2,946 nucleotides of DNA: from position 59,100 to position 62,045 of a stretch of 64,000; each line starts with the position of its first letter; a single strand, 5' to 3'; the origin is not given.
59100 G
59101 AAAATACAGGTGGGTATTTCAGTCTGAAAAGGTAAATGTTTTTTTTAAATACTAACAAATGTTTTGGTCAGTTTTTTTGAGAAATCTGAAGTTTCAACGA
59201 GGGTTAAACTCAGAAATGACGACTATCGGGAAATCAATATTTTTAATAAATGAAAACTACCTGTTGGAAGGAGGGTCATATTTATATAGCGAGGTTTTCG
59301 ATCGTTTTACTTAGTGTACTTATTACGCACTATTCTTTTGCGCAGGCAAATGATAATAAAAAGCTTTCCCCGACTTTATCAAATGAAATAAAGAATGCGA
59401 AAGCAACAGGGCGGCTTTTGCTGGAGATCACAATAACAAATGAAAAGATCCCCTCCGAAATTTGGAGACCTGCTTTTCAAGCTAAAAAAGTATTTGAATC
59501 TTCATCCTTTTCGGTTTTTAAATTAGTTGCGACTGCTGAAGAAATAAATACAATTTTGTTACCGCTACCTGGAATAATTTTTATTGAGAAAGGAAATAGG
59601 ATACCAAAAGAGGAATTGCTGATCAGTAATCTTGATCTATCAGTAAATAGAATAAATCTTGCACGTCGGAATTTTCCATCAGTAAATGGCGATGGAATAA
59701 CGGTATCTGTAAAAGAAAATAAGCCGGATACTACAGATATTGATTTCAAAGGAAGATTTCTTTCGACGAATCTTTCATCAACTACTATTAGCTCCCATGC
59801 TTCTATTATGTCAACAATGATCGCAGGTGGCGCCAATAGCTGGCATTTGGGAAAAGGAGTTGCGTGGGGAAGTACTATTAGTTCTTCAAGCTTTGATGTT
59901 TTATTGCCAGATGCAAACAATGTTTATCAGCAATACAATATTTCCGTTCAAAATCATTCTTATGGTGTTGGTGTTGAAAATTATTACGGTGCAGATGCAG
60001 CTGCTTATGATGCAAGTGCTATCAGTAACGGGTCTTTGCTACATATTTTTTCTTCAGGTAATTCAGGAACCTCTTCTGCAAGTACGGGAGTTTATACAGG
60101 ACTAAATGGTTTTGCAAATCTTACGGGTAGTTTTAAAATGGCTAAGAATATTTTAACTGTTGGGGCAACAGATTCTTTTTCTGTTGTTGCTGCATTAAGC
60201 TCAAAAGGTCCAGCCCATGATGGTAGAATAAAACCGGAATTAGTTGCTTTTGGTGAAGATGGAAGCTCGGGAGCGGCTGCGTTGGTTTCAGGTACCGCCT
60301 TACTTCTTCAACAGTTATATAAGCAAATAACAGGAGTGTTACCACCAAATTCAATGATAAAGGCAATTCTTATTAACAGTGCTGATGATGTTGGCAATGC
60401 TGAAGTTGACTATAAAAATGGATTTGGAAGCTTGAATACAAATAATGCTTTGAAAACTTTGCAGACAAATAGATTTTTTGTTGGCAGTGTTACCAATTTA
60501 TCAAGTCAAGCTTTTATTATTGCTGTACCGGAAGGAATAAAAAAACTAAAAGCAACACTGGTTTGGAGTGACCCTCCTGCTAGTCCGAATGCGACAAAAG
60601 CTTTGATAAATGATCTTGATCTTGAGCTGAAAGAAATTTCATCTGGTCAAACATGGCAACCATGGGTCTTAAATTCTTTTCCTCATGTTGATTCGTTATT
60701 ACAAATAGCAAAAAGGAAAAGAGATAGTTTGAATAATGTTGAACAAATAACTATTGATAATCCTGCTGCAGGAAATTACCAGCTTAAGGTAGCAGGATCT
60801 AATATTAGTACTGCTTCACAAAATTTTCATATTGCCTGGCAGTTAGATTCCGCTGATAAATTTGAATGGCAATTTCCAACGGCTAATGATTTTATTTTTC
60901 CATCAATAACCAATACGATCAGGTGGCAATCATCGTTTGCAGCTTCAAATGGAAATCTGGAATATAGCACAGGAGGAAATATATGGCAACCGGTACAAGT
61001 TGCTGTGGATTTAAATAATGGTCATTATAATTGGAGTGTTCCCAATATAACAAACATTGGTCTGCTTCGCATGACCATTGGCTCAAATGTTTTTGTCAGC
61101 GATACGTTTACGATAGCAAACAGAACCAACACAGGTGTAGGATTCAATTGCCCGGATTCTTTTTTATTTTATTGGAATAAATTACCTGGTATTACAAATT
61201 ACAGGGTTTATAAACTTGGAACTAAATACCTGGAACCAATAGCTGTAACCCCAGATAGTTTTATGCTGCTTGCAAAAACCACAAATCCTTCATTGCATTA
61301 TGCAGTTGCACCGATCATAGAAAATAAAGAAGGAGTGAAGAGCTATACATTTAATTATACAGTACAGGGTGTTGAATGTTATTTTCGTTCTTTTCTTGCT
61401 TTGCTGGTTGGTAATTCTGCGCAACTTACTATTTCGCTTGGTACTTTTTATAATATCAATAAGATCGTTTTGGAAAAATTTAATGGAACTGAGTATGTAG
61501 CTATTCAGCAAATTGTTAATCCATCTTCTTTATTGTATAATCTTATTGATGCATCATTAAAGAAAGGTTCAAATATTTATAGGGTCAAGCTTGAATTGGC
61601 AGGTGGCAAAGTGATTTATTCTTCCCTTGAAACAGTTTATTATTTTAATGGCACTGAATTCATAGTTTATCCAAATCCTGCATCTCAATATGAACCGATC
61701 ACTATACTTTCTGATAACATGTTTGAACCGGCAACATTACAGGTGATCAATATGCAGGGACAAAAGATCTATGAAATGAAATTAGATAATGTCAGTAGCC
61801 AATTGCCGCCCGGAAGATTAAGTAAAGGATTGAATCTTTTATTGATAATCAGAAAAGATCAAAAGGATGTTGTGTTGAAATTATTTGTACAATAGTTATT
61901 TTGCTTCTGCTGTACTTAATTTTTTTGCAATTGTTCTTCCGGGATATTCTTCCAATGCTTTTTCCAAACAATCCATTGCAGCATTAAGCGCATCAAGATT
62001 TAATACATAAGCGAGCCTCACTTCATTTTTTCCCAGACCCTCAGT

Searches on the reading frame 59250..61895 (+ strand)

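Call 72: search_protein_families(library=pfam, proteins=[window:59250-61895:+], max_evalue=0.0001)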
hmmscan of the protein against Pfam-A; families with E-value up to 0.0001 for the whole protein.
window:59250-61895:+ (881 aa): 2 families
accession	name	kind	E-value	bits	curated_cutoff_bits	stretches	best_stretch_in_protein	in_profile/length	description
PF00082.27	Peptidase_S8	-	3.7e-21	76.1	21.8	1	148-393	2-288/288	Subtilase family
PF18962.6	Por_Secre_tail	-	1.3e-06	29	27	0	806-872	1-68/75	Secretion system C-terminal sorting domain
